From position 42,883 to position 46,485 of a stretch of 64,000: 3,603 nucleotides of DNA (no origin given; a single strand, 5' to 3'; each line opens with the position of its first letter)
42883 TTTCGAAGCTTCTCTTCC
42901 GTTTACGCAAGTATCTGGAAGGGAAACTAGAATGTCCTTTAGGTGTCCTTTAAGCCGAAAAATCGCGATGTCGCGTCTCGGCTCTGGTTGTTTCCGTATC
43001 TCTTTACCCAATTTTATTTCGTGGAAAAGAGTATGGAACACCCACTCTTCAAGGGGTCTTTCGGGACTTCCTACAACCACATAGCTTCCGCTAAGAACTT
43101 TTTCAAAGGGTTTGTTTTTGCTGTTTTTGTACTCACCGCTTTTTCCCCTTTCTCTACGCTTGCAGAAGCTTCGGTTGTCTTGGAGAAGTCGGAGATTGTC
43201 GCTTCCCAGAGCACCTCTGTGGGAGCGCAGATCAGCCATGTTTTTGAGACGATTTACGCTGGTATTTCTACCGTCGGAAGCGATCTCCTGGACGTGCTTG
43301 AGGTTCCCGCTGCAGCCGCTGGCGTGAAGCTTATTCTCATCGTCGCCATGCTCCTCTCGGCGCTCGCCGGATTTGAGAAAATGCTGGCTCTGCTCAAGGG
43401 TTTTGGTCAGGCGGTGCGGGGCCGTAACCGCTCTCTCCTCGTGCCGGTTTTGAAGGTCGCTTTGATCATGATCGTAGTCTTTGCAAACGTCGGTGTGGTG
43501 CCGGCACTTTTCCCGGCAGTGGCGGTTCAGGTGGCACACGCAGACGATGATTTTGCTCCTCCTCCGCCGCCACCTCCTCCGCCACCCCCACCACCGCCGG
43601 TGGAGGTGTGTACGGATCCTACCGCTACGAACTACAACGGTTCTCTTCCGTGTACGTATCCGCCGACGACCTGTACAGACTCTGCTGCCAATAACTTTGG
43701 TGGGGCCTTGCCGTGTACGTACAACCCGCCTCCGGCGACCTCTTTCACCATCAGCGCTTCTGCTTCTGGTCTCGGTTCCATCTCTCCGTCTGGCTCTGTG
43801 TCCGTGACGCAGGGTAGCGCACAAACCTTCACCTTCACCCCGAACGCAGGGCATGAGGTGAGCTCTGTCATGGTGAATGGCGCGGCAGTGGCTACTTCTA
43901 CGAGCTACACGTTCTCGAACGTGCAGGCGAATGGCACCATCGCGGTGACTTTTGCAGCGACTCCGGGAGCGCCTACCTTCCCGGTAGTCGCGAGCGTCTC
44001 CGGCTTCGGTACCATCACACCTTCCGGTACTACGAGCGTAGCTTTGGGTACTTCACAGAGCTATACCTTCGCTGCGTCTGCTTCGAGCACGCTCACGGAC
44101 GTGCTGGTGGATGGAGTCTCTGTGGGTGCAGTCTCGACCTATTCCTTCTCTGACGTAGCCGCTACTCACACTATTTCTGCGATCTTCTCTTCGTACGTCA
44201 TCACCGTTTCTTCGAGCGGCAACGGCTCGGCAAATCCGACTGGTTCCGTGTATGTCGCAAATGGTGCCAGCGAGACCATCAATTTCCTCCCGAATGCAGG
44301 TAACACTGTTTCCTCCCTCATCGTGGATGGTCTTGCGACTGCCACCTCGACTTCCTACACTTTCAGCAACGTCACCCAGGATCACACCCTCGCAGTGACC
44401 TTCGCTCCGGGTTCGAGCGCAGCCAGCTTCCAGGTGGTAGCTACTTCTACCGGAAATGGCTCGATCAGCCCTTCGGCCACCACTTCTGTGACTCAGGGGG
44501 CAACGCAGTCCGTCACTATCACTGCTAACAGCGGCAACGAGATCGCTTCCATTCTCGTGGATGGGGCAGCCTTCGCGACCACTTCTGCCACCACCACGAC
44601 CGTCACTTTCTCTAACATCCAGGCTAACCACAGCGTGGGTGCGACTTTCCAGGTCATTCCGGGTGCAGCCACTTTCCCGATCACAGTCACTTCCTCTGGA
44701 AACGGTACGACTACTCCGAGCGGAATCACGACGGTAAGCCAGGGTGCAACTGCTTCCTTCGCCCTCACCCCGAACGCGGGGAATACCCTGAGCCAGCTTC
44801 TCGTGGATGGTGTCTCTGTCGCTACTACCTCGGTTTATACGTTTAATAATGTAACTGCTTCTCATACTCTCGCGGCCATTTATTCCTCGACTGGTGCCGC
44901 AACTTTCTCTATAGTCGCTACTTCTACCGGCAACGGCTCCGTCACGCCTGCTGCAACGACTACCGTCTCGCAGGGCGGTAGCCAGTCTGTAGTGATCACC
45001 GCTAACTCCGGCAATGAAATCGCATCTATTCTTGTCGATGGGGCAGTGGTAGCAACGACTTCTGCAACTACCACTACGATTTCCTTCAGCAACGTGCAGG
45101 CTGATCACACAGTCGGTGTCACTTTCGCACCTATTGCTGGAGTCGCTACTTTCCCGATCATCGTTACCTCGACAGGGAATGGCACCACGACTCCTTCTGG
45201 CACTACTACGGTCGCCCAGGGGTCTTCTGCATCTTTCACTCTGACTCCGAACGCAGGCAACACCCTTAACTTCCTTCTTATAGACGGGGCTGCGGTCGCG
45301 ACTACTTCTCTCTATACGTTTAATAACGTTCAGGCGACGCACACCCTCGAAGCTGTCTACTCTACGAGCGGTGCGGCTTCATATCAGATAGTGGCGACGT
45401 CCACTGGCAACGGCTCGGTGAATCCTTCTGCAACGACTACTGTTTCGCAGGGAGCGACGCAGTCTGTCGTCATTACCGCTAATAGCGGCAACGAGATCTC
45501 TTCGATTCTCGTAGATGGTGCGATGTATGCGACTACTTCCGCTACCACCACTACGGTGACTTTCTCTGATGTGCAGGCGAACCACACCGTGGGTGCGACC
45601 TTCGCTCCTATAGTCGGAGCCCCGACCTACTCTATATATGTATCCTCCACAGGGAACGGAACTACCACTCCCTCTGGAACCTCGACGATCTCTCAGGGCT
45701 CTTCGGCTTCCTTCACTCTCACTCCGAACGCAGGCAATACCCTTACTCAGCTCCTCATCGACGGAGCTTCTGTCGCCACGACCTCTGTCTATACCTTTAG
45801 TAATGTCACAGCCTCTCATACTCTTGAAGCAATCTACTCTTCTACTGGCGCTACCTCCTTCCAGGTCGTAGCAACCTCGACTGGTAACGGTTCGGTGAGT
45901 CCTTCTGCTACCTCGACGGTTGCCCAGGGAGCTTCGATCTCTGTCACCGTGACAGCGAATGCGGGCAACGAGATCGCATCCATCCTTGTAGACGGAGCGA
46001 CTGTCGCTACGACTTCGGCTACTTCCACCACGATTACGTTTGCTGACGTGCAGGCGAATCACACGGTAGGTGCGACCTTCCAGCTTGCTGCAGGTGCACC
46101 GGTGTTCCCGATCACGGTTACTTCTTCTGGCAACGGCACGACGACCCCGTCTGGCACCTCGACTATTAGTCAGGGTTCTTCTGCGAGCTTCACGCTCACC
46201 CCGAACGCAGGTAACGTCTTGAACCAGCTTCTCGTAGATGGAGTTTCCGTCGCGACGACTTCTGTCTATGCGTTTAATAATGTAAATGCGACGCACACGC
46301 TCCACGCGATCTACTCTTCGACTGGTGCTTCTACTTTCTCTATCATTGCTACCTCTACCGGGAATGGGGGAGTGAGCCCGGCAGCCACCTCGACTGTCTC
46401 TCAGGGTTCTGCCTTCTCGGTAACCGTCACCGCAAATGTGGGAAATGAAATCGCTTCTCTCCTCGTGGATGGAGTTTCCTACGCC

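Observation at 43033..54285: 11.3-kb gene for a ~3750-aa surface protein with ~35 alternating InlB-B-repeat-like domains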

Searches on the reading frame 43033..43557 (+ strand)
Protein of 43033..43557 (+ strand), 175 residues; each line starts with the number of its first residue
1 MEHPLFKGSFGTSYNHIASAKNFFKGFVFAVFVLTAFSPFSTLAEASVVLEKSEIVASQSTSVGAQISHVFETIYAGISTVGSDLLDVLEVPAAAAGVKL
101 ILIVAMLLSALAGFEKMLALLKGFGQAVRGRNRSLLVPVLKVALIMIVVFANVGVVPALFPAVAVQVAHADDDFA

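Call 17: find_homologous_proteins(query=window:43033-43557:+, max_evalue=0.001)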
Query seq(175 aa): 670 candidates shared short words with the query, none scored E <= 0.001.

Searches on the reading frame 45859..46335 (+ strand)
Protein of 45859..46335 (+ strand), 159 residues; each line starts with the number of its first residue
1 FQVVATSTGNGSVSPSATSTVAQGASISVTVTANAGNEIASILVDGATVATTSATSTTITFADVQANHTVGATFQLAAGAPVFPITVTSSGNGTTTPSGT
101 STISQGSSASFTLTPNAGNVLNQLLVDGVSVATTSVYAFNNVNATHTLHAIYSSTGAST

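Call 18: find_homologous_proteins(query=window:45859-46335:+, max_evalue=0.00001)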
Query seq(159 aa) (159 aa): 2 proteins with E <= 0.00001 among 1410 candidates.
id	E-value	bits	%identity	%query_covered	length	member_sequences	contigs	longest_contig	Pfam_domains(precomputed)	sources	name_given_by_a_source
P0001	6.7e-30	122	46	89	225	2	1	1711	PF18998.7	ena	-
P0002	1.4e-20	92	35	97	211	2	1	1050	PF18998.7,PF02470.26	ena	-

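Call 22: find_related_loci(query=A1, collection=genome_contigs, flank=10000)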
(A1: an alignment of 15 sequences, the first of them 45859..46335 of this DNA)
Query A1 (159 aa) in genome_contigs; peptide patterns used: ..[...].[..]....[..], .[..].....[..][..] (x = any residue, [..] = any of these).
21 stretches matched a pattern; 2 encode a relative of the query (tblastn E <= 1e-3); 2 distinct loci.
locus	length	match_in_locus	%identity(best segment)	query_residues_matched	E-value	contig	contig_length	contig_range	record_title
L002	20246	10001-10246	44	1-159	5e-14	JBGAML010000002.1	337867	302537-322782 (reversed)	MAG: Candidatus Eisenbacteria bacterium isolate MAG_AAO_H125.51 AAOH125-51_opera_contig_141, whole genome shotgun sequen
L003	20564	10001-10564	36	1-124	3e-10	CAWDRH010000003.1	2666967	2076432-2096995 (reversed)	MAG: uncultured Gammaproteobacteria bacterium isolate MFD04463.bin.1.137 genome assembly, contig: contig_9918, whole gen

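Call 29: predict_structure(alignment_id=A1)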
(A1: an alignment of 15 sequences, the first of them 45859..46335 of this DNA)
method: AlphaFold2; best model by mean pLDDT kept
length: 159 residues; sequences in the alignment: 15
mean_pLDDT: 91.8   pTM: 0.70
mean pLDDT of the five models: 91.8, 90.4, 87.4, 75.0, 49.1
residues with pLDDT >= 90: 129; 70-90: 26; 50-70: 2; < 50: 2
segments of 3 or more residues with pLDDT < 50: none
pLDDT, mean of each block of 10 residues (from residue 1): 89 88 94 92 93 91 95 91 96 93 93 93 96 94 95 72
secondary structure, 60 per line:
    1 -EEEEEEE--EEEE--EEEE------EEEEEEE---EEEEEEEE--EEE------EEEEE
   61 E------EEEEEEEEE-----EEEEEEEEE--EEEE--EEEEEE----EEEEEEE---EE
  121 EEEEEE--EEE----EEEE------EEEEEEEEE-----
elements in order: E2-8 E11-14 E17-20 E27-33 E37-44 E47-49 E56-61 E68-76 E82-90 E93-96 E99-104 E109-115 E119-126 E129-131 E136-139 E146-154

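Call 32: fold_search(model_id=the predicted structure, library=pdb)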
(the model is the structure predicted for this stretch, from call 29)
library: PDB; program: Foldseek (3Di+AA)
matches with E <= 10: 1313; with E <= 0.001: 3
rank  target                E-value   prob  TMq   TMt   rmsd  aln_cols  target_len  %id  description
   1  5jde_B                1.4e-04  0.94  0.23  0.15  17.5       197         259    6  Crystal structure of I9-I11 tandem from titin (P1) (released 2016-09-14)
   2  5jde_A                2.2e-04  0.90  0.22  0.14  17.9       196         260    6  Crystal structure of I9-I11 tandem from titin (P1) (released 2016-09-14)
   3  5jdd                  2.3e-04  0.96  0.23  0.15  17.5       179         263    8  Crystal structure of I9-I11 tandem from titin (P212121) (released 2016-09-14)
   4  8cz8_A                1.4e-02  0.38  0.23  0.16  16.1       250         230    9  Novel Anti-Mesothelin Antibodies Enable Crystallography of the Intact Mesothelin Ectodo- main and Engineering of Poten (released 2023-06-07)
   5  6axk_B                1.5e-02  0.51  0.23  0.18  17.4       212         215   11  Crystal structure of Fab311 complex (released 2017-11-22)
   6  7cm4_L                1.6e-02  0.44  0.23  0.18  16.4       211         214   12  Crystal Structure of COVID-19 virus spike receptor-binding domain complexed with a neutralizing antibody CT-P59 (released 2021-01-20)
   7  2fcb                  1.8e-02  0.44  0.21  0.20  15.9       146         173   11  HUMAN FC GAMMA RECEPTOR IIB ECTODOMAIN (CD32) (released 2000-03-01)
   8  8cz8_C                1.8e-02  0.33  0.22  0.16  16.0       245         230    9  Novel Anti-Mesothelin Antibodies Enable Crystallography of the Intact Mesothelin Ectodo- main and Engineering of Poten (released 2023-06-07)
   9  7avh                  1.9e-02  0.47  0.26  0.24  13.3       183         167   13  Streptococcal High Identity Repeats in Tandem (SHIRT) domains 3-4 from cell surface protein SGO_0707 (released 2021-06-09)
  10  5k6x_B                2.1e-02  0.28  0.21  0.10  18.1       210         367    8  Sidekick-2 immunoglobulin domains 1-4, crystal form 1 (released 2016-09-28)
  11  8k53_B                2.5e-02  0.30  0.21  0.07  18.7       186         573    6  Structure of the Dimeric Human CNTN2 Ig 1-6-FNIII 1-2 Domain in an Asymmetric State (released 2023-12-06)
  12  6umh_l                3.3e-02  0.41  0.23  0.18  17.4       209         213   12  Crystal structure of erenumab Fab-a (released 2020-02-12)
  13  6ikm_a                3.5e-02  0.21  0.19  0.15  16.6       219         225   10  Crystal structure of SpuE-Spermidine in complex with ScFv5 (released 2019-12-25)
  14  9rcs_A                3.7e-02  0.47  0.26  0.15  17.8       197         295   10  Cardioderma bat coronavirus KY43 receptor binding domain in complex with human CEACAM6 (released 2026-04-08)
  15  6grz_B                3.9e-02  0.25  0.23  0.18  19.1       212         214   12  Crystal structure of the light chain dimer mH6 (released 2019-06-12)
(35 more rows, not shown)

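Call 57: search_solved_structures(query=A1, max_evalue=1)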
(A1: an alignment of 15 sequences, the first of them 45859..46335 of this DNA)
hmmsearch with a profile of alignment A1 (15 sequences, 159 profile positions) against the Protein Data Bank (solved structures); distinct sequences matched with E-value up to 1: 1.
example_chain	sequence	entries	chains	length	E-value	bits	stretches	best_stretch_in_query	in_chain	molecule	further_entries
7rpy_A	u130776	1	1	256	0.023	17.8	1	7-93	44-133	Cohesin-containing protein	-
